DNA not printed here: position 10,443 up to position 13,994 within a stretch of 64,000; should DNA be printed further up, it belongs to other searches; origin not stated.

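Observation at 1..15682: SusC/D locus whose visible enzymes are phosphatases and phosphodiester glycosidases: candidate phospho-glycan utilisation system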

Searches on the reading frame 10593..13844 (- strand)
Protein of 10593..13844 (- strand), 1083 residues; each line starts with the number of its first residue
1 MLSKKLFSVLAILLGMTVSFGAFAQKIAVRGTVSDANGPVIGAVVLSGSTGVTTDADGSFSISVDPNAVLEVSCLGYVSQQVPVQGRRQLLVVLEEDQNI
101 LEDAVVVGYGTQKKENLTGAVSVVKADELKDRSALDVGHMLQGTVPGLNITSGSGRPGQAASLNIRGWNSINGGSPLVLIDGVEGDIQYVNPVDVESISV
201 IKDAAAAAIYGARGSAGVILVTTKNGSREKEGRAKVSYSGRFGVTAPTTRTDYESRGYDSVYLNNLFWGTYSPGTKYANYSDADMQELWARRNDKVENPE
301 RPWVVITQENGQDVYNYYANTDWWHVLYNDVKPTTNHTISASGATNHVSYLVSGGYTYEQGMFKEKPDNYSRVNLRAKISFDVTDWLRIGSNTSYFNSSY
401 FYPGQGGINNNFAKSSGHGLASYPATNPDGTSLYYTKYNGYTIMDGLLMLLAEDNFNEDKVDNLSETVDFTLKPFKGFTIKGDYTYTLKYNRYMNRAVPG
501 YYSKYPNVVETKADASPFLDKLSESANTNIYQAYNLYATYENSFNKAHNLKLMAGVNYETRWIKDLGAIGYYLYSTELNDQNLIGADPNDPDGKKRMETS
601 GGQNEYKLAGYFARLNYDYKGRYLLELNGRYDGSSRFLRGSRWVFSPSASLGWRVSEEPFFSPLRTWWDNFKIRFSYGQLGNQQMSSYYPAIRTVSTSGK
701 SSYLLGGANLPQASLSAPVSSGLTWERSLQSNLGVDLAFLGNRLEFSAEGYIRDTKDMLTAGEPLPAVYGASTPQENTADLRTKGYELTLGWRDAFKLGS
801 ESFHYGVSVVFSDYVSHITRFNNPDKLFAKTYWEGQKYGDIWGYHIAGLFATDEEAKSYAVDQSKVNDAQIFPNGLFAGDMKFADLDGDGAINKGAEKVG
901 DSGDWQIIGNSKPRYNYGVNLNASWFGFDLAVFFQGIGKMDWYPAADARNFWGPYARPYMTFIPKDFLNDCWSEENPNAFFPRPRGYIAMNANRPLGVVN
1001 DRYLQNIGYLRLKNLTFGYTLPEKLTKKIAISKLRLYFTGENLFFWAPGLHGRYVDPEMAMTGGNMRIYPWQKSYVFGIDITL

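Call 3: search_protein_families(library=pfam, proteins=[window:10593-13844:-], max_evalue=0.01)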
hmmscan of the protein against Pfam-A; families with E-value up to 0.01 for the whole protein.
window:10593-13844:- (1083 aa): 4 families
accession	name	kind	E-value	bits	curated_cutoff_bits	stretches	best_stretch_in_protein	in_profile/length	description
PF07715.20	Plug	-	1.9e-20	73.8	23.9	1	114-218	2-107/107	TonB-dependent Receptor Plug Domain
PF00593.30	TonB_dep_Rec_b-barrel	-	3.5e-15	57.2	27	1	424-844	25-401/436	TonB dependent receptor-like, beta-barrel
PF13715.12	CarbopepD_reg_2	-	5.7e-10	39.5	32.2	1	29-106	1-88/88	CarboxypepD_reg-like domain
PF13620.12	CarboxypepD_reg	-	7.8e-07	29.8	32.3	1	29-84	2-67/82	Carboxypeptidase regulatory-like domain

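Call 5: search_protein_families(library=ncbifam, proteins=[window:10593-13844:-], max_evalue=0.01)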
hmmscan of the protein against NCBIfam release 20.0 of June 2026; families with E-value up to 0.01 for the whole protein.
window:10593-13844:- (1083 aa): 4 families
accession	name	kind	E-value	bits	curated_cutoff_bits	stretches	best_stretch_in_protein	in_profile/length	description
TIGR04056.1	OMP_RagA_SusC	subfamily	6.5e-259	862.2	368.25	1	28-1083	2-981/981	SusC/RagA family TonB-linked outer membrane protein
TIGR04057.1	SusC_RagA_signa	signature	5.4e-15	54.9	46.2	1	194-224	1-31/31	SusC/RagA subfamily TonB-dependent outer membrane receptor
NF053692.1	BamP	equivalog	0.0029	17.1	230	1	4-117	2-120/251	BamP family beta-barrel-assembly machinery protein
NF033510.3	Ca_tandemer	repeat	0.0055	17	50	0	25-70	31-75/96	Ca2+-stabilized repeat-containing adhesin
